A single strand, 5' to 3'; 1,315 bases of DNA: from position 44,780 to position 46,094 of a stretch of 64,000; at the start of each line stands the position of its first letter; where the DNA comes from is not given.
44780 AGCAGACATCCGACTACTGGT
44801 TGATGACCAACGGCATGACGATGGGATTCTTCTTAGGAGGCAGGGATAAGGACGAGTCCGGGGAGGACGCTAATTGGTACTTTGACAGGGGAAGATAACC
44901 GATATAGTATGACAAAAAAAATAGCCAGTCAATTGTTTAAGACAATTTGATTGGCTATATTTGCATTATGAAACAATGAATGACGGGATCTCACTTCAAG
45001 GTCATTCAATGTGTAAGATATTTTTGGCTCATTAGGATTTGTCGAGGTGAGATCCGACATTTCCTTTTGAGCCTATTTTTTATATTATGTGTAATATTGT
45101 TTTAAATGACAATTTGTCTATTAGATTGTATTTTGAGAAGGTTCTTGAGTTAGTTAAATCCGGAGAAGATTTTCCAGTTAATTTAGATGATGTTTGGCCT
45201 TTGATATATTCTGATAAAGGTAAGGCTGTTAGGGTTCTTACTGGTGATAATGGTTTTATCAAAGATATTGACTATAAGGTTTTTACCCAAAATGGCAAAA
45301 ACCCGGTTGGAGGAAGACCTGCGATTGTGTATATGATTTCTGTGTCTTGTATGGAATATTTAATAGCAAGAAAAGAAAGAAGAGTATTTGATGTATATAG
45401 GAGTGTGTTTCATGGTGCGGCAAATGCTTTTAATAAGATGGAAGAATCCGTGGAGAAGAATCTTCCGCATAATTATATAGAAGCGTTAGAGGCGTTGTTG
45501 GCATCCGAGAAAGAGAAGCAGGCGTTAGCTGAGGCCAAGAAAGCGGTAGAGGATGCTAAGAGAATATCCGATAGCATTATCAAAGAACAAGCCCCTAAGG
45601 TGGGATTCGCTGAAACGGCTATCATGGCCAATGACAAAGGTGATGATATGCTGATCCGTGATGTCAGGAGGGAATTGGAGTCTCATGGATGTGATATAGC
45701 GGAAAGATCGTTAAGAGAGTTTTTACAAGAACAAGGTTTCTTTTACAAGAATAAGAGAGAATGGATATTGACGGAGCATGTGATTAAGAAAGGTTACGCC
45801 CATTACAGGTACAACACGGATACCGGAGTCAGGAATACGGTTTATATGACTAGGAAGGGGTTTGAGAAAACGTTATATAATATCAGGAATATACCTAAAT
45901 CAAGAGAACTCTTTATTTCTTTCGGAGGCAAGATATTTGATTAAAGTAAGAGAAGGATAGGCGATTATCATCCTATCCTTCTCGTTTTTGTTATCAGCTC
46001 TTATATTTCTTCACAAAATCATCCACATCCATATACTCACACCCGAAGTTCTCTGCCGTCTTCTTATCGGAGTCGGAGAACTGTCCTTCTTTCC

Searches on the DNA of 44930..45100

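Call 88: search_rna_families(source=window, start=44930, end=45100, threshold=evalue, max_evalue=10)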
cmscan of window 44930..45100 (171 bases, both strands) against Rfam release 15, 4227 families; matches with E-value up to 10: 7.
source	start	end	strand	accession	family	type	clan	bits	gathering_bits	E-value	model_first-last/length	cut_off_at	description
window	44939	45081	-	RF01981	PCGEM1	Gene; lncRNA;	-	16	75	4.4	1-132/132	no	Prostate-specific transcript 1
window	45062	45097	-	RF02925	6A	Gene; sRNA;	-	14.7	41.2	3.1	1-52/52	no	6A RNA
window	44953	45025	+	RF00666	mir-32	Gene; miRNA;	-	14.1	70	1.7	1-70/70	no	mir-32 microRNA precursor family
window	44969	45016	+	RF03883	mir-9256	Gene; miRNA;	-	13.8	80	3.9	1-67/67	no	mir-9256 microRNA precursor family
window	45009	45075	-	RF02316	TtnuHACA9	Gene; snRNA; snoRNA; HACA-box;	-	13.5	100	8.4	1-135/135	no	Tetrahymena snoRNA TtnuHACA9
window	44980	45084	+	RF02538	TarB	Gene; sRNA;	-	13.2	80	3.2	1-79/79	no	Vibrio ToxT activated RNA TarB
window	44930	45074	-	RF02267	Vax2os1_2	Gene; lncRNA;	-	2.4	55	6.5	185-315/466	3'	Vax2os1 conserved region 2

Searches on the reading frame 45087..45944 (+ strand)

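Call 16: search_protein_families(library=phrogs, proteins=[window:45087-45944:+], max_evalue=0.001)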
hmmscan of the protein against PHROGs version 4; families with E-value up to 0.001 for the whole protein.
window:45087-45944:+ (285 aa): 3 families
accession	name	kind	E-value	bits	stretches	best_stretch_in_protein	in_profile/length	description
phrog_63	-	transcription regulation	2.3e-20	74.4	1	56-259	160-349/431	anti-repressor Ant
phrog_130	-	transcription regulation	5.1e-11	43.2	1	133-260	269-402/480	anti-repressor Ant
phrog_4936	-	transcription regulation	0.00037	21.5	1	113-161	111-165/257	transcriptional regulator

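Call 62: search_protein_families(library=pfam, proteins=[window:45087-45944:+], max_evalue=5)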
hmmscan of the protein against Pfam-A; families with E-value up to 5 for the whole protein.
window:45087-45944:+ (285 aa): 2 families
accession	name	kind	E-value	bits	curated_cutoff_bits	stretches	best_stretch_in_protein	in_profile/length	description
PF03374.19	ANT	-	2.4e-10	41.1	25.3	1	165-261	4-100/108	Phage antirepressor protein KilAC domain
PF02965.22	Met_synt_B12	-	0.051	13.5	25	1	142-196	29-84/273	Vitamin B12 dependent methionine synthase, activation domain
